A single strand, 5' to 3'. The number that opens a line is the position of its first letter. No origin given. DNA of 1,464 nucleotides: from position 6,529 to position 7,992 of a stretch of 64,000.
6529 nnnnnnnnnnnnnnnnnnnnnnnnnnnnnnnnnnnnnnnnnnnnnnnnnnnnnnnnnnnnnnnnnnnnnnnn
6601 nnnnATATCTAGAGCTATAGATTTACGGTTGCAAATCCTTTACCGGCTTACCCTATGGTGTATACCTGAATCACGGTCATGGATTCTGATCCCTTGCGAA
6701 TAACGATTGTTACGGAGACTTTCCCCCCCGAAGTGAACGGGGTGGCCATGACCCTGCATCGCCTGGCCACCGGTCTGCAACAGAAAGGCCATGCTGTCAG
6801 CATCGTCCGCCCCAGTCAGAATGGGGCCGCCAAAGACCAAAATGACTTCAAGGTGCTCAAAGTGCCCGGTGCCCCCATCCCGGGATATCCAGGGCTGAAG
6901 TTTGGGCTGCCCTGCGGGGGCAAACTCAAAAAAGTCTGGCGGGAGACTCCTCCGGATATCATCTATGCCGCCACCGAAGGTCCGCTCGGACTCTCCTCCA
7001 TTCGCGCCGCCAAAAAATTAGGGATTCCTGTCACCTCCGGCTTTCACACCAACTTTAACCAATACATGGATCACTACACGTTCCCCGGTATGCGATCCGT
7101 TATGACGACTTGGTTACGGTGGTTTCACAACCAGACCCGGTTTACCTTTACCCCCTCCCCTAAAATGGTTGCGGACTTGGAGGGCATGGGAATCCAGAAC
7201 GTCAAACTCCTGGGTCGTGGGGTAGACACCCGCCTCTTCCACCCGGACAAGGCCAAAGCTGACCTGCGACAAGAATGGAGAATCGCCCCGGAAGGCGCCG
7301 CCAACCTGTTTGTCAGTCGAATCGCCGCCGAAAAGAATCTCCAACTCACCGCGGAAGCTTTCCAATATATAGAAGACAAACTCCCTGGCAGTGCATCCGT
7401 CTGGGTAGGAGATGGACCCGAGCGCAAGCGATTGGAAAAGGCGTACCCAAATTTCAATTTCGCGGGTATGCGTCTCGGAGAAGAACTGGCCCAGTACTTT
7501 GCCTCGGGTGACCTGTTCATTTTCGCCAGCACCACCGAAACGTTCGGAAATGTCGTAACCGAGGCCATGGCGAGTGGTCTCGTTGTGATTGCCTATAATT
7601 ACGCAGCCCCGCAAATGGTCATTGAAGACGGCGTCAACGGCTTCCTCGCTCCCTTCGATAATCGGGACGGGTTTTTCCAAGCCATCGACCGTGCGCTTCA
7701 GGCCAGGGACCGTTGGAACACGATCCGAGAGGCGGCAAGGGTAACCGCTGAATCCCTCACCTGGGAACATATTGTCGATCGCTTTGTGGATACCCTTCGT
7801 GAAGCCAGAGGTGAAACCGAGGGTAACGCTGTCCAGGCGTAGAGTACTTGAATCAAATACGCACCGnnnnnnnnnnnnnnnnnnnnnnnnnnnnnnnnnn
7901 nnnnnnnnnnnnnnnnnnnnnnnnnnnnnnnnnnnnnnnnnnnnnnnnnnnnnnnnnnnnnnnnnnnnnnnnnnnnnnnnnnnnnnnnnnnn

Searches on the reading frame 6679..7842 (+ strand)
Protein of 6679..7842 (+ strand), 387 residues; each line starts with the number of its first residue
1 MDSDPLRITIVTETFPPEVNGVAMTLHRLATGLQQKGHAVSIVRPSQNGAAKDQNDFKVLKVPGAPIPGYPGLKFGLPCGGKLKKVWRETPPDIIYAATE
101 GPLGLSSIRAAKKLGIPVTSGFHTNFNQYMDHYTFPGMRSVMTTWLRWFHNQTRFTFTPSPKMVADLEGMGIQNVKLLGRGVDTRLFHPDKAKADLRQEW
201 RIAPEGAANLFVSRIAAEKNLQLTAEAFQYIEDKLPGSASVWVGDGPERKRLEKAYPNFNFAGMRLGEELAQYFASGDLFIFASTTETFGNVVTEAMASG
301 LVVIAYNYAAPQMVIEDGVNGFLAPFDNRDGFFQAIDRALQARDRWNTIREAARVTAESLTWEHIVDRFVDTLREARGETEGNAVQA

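Call 5: search_protein_families(library=pfam, proteins=[window:6679-7842:+], max_evalue=0.001)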
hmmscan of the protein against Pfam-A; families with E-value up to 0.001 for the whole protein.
window:6679-7842:+ (387 aa): 6 families
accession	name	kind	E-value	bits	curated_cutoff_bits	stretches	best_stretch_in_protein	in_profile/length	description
PF13439.12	Glyco_transf_4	-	7.8e-30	104.6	28.5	1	19-185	1-169/170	Glycosyltransferase Family 4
PF13692.12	Glyco_trans_1_4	-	2.2e-26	93.3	27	1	210-341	5-141/142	Glycosyl transferases group 1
PF00534.26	Glycos_transf_1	-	8.2e-25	87.7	26.4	1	195-354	4-170/172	Glycosyl transferases group 1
PF13579.12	Glyco_trans_4_4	-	1.5e-15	58.4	29.7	1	20-177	1-152/158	Glycosyl transferase 4-like domain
PF13477.12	Glyco_trans_4_2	-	0.00024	21.7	23.4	1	27-118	14-102/139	Glycosyl transferase 4-like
PF13524.12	Glyco_trans_1_2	-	0.00055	20.3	25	1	254-370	27-143/144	Glycosyl transferase-like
